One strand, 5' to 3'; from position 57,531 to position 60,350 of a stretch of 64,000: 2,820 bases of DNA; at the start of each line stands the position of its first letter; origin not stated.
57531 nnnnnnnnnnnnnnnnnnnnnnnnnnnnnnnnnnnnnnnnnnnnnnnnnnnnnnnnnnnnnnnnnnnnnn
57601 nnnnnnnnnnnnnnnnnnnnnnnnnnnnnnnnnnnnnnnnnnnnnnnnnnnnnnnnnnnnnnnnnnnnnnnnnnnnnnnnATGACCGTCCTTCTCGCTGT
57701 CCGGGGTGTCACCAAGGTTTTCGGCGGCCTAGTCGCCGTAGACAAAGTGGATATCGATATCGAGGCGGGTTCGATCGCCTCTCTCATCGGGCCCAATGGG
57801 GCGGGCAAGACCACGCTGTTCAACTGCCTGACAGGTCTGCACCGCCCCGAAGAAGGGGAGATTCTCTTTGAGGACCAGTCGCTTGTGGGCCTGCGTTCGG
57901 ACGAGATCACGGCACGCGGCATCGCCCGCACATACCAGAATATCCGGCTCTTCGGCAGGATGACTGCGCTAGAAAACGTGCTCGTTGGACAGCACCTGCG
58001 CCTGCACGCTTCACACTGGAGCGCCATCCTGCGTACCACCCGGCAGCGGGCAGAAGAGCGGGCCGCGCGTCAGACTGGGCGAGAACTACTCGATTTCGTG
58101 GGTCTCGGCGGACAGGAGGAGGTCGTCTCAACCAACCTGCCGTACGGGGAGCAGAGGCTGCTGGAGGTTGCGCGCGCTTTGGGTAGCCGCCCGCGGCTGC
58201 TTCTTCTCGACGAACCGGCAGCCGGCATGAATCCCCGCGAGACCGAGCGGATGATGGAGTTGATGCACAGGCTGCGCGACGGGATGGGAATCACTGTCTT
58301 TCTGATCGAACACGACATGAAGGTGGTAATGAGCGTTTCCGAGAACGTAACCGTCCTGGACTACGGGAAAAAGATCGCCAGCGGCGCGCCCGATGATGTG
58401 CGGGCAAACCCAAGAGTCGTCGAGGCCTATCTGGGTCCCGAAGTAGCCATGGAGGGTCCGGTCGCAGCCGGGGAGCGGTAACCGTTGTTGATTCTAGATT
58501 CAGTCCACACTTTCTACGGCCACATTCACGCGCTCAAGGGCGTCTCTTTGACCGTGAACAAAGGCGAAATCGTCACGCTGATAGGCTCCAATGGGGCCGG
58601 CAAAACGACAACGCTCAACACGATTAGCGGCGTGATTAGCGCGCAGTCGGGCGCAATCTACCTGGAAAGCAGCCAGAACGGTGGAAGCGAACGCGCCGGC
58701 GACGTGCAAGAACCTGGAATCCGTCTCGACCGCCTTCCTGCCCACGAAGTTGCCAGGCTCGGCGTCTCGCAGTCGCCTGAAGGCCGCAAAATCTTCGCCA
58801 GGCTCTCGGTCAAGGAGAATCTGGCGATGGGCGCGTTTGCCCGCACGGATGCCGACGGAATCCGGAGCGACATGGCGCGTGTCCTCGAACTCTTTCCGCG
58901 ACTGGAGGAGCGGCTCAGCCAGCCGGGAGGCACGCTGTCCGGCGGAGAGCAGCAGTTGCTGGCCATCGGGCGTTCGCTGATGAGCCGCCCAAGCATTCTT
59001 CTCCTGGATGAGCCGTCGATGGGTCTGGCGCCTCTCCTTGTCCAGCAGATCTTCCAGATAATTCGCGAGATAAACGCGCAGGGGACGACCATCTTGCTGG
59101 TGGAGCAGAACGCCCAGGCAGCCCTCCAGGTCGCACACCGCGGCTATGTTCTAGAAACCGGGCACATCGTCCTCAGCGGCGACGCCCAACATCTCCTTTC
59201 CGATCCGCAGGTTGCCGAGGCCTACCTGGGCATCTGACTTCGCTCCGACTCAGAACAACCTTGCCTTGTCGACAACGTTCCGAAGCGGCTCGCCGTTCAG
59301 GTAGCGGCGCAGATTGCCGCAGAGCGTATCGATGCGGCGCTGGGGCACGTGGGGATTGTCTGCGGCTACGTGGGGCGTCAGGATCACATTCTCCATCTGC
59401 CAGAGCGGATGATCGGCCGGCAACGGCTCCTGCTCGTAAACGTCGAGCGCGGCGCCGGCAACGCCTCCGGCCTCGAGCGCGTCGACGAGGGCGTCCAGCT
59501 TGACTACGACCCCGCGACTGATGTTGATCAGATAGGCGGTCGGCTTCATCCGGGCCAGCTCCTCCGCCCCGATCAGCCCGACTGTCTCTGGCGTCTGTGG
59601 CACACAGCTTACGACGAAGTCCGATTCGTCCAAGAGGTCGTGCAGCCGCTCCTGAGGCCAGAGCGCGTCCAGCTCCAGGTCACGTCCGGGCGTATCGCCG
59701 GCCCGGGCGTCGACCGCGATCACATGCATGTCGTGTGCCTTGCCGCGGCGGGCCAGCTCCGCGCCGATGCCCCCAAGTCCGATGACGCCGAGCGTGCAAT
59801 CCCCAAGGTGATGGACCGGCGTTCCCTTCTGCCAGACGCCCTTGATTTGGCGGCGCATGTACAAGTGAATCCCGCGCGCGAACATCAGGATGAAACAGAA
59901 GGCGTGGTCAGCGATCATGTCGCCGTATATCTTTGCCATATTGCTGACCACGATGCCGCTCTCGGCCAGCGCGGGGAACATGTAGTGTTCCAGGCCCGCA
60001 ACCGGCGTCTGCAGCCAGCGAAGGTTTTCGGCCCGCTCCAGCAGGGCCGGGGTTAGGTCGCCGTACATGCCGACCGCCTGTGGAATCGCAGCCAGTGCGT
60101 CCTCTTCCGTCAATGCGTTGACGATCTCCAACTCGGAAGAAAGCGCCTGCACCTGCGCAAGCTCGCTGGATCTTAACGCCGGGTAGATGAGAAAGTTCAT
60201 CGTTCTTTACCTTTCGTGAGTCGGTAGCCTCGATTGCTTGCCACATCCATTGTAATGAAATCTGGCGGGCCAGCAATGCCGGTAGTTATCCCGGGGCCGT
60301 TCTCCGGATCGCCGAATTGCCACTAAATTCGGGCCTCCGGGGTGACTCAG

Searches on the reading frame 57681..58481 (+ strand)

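Call 100: search_protein_families(library=pfam, proteins=[window:57681-58481:+], max_evalue=0.0001)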
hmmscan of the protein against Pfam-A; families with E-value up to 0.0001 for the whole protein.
window:57681-58481:+ (266 aa): 4 families
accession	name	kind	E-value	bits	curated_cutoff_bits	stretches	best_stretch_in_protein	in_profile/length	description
PF00005.33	ABC_tran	-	7.1e-28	98.4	25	1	21-180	2-136/137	ABC transporter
PF13304.12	AAA_21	-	5.1e-13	50.2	27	1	136-199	221-287/304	AAA domain, putative AbiEii toxin, Type IV TA system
PF12399.14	BCA_ABC_TP_C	-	3.9e-11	42.7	25.5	1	230-252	1-23/27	Branched-chain amino acid ATP-binding cassette transporter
PF13476.12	AAA_23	-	8.6e-05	23.7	27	0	21-51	11-40/201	AAA domain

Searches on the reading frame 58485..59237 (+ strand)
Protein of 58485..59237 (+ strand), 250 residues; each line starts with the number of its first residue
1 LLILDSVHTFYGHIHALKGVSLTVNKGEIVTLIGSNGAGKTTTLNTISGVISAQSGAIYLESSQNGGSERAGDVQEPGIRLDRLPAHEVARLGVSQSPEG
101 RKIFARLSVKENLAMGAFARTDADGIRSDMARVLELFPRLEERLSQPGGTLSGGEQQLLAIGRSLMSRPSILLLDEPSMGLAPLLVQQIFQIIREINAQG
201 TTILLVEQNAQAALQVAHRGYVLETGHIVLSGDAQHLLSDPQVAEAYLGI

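Call 100: search_protein_families(library=pfam, proteins=[window:58485-59237:+], max_evalue=0.0001)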
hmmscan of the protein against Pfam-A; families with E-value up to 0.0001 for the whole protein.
window:58485-59237:+ (250 aa): 2 families
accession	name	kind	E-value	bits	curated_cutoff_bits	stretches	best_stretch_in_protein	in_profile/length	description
PF00005.33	ABC_tran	-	4.1e-27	95.9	25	1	17-178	1-136/137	ABC transporter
PF13304.12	AAA_21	-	5.9e-10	40.1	27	0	151-205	238-295/304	AAA domain, putative AbiEii toxin, Type IV TA system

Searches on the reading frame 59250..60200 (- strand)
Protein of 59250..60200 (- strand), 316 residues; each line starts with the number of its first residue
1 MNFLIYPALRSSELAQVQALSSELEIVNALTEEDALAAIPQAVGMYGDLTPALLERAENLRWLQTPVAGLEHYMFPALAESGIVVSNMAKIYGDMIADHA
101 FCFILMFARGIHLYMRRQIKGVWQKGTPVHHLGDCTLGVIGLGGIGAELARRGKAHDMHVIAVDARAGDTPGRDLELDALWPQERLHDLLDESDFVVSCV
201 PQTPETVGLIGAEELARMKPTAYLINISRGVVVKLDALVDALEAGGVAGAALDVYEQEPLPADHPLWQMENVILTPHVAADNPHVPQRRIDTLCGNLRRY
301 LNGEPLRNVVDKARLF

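Call 100: search_protein_families(library=pfam, proteins=[window:59250-60200:-], max_evalue=0.0001)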
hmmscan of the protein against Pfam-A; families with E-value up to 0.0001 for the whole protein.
window:59250-60200:- (316 aa): 3 families
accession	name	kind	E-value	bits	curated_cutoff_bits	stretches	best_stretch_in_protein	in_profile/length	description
PF02826.25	2-Hacid_dh_C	-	7.3e-55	185.5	25.1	1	103-279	3-178/178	D-isomer specific 2-hydroxyacid dehydrogenase, NAD binding domain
PF00389.36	2-Hacid_dh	-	3.8e-10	40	24.6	1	9-310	7-133/134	D-isomer specific 2-hydroxyacid dehydrogenase, catalytic domain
PF03446.21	NAD_binding_2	-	6.6e-05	23.4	21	0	137-244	2-109/161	NAD binding domain of 6-phosphogluconate dehydrogenase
